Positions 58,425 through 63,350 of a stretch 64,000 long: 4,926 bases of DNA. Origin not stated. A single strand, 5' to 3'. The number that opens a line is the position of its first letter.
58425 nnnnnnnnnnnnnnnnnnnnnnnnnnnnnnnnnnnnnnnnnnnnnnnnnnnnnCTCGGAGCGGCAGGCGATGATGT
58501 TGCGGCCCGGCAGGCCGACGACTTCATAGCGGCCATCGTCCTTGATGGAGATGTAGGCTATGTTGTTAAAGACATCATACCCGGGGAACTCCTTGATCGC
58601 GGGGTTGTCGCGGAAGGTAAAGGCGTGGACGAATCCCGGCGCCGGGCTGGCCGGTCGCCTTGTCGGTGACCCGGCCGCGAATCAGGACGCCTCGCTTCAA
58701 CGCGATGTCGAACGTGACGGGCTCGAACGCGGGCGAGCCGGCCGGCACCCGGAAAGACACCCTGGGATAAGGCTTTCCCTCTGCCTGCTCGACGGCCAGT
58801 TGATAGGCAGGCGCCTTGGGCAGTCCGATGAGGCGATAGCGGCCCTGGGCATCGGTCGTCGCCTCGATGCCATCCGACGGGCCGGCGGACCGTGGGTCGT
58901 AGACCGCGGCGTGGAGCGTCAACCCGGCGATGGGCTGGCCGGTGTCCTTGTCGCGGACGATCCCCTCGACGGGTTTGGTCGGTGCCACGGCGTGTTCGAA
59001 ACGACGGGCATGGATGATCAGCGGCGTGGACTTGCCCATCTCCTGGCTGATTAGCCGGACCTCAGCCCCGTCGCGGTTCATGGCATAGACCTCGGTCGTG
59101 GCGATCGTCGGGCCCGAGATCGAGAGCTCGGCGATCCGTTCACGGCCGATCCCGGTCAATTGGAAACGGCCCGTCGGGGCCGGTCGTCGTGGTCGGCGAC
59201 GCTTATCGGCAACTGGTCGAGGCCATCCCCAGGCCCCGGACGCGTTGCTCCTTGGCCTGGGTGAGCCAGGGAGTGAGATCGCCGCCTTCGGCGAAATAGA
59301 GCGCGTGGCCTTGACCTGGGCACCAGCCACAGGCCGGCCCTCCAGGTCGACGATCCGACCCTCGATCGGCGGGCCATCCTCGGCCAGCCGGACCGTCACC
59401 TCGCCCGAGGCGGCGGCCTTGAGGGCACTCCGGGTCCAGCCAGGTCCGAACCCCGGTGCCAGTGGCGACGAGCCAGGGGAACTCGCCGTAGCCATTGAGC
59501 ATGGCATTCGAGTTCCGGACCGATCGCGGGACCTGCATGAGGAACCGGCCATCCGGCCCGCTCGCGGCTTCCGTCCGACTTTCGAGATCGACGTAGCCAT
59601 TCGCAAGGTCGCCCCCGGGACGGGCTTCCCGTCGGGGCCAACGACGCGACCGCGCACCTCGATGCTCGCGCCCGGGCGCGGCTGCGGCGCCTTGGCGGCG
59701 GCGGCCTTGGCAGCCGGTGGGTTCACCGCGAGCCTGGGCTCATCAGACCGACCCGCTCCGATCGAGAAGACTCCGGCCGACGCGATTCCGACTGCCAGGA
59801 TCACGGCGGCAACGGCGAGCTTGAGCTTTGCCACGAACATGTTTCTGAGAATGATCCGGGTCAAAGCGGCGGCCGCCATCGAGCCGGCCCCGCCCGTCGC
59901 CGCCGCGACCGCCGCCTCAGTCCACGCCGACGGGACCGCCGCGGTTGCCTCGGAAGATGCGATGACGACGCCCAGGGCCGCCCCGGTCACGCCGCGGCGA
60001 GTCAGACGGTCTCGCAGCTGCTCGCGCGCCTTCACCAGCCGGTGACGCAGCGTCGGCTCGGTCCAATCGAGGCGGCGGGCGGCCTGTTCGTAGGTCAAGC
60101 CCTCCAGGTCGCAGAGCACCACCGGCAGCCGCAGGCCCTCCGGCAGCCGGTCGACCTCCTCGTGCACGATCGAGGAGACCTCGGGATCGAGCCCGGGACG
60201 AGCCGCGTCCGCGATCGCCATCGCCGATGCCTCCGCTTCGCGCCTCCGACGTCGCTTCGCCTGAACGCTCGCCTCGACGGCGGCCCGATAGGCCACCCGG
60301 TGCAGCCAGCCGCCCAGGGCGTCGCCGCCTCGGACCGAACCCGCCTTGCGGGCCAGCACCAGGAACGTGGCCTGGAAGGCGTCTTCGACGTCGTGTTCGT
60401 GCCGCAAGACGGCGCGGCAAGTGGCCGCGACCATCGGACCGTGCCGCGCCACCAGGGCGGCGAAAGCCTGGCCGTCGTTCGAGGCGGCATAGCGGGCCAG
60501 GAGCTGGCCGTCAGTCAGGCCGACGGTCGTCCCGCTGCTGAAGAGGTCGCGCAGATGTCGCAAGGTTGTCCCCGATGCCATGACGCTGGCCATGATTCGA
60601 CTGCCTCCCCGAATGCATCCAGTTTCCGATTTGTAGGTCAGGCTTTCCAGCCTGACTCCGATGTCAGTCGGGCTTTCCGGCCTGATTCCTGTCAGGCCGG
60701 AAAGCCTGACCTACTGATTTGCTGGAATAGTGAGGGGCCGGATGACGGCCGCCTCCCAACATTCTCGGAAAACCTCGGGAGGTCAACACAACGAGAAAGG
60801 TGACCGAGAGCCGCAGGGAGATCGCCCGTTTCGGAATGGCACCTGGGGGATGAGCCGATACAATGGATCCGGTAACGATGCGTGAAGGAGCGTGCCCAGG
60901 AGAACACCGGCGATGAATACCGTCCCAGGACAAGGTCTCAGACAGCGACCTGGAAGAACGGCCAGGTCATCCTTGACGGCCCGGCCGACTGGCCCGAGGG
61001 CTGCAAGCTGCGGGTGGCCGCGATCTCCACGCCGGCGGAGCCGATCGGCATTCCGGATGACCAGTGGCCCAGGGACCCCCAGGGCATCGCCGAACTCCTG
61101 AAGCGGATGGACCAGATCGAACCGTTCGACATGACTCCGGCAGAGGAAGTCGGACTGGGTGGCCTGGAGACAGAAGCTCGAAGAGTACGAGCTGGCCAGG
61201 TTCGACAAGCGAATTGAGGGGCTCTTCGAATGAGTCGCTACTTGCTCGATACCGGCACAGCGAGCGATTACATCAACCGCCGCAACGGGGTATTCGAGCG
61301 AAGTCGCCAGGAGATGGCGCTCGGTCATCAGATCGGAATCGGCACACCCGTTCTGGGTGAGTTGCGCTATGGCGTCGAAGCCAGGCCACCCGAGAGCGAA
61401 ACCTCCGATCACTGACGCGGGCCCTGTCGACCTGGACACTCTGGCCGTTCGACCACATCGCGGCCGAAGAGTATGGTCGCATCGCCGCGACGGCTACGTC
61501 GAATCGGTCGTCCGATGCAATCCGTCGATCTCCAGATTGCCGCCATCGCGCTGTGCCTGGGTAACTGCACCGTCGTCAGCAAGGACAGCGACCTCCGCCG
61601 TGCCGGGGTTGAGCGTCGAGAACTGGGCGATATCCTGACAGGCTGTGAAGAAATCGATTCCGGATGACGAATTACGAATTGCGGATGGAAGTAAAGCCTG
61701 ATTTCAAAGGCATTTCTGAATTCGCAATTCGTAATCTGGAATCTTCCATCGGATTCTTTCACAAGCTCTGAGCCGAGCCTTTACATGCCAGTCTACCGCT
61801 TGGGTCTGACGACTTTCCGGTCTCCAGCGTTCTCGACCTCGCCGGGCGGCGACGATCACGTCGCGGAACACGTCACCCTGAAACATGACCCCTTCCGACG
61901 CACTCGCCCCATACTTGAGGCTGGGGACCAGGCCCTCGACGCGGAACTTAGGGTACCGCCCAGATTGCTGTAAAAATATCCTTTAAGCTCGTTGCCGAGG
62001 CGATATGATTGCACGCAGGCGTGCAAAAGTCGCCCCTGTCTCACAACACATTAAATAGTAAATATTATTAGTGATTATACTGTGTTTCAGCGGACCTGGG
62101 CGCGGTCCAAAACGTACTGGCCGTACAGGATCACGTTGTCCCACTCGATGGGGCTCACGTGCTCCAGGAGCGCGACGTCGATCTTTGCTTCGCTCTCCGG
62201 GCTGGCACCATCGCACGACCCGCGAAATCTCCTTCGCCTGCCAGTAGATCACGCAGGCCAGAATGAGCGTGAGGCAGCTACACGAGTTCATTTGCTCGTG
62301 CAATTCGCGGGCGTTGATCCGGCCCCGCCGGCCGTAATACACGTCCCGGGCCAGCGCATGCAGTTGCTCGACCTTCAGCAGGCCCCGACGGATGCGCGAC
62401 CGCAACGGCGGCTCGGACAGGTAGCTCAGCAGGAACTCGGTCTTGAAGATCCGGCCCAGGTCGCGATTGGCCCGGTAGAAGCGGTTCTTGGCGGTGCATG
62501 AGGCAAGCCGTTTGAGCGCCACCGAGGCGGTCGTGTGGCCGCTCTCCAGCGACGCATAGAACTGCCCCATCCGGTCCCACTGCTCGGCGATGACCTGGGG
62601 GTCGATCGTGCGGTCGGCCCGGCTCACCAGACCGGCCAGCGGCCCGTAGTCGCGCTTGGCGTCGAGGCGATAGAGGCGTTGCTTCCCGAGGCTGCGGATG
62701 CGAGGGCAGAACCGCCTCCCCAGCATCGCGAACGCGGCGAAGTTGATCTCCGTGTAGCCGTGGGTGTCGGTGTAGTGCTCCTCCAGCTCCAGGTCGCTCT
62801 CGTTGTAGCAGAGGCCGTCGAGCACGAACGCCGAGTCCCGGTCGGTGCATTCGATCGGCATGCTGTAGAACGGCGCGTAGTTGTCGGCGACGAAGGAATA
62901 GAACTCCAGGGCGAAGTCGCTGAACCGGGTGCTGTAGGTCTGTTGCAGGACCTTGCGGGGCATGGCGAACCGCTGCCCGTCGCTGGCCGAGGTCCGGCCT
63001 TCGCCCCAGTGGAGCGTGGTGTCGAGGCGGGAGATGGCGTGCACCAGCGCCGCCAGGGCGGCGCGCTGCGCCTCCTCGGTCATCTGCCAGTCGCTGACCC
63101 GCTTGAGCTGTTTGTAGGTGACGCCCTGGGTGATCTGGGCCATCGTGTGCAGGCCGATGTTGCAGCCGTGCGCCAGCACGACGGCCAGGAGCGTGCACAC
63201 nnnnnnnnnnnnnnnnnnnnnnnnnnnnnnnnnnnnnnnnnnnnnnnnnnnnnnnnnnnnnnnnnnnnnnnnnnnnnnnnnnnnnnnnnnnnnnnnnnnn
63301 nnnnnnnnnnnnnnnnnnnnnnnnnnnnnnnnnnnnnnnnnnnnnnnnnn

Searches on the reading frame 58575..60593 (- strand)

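Call 33: search_protein_families(library=pfam, proteins=[window:58575-60593:-], max_evalue=0.001)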
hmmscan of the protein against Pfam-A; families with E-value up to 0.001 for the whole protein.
window:58575-60593:- (672 aa): 6 families
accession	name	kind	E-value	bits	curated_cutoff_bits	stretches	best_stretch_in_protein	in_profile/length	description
PF13620.12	CarboxypepD_reg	-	4.5e-18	65.8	32.3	1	542-621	2-74/82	Carboxypeptidase regulatory-like domain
PF08281.18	Sigma70_r4_2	-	1.4e-10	41.1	25.7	1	143-193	4-54/54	Sigma-70, region 4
PF04542.20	Sigma70_r2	-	1.7e-08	34.6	24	1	47-113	1-69/71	Sigma-70 region 2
PF04545.22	Sigma70_r4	-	5.3e-06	26.3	24.1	1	148-194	3-49/50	Sigma-70, region 4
PF00775.27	Dioxygenase_C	-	0.00011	22.2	27.3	0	304-332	23-51/182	Dioxygenase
PF13715.12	CarbopepD_reg_2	-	0.00081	19.8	32.2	0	542-602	1-51/88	CarboxypepD_reg-like domain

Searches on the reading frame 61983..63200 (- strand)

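Call 33: search_protein_families(library=pfam, proteins=[window:61983-63200:-], max_evalue=0.001)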
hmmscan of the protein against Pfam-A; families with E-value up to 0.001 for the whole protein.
window:61983-63200:- (405 aa): 1 family
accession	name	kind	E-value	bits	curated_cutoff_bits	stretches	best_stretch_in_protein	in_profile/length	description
PF01526.23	DDE_Tnp_Tn3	-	1.7e-106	356.7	24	1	4-333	33-361/389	Tn3 transposase DDE domain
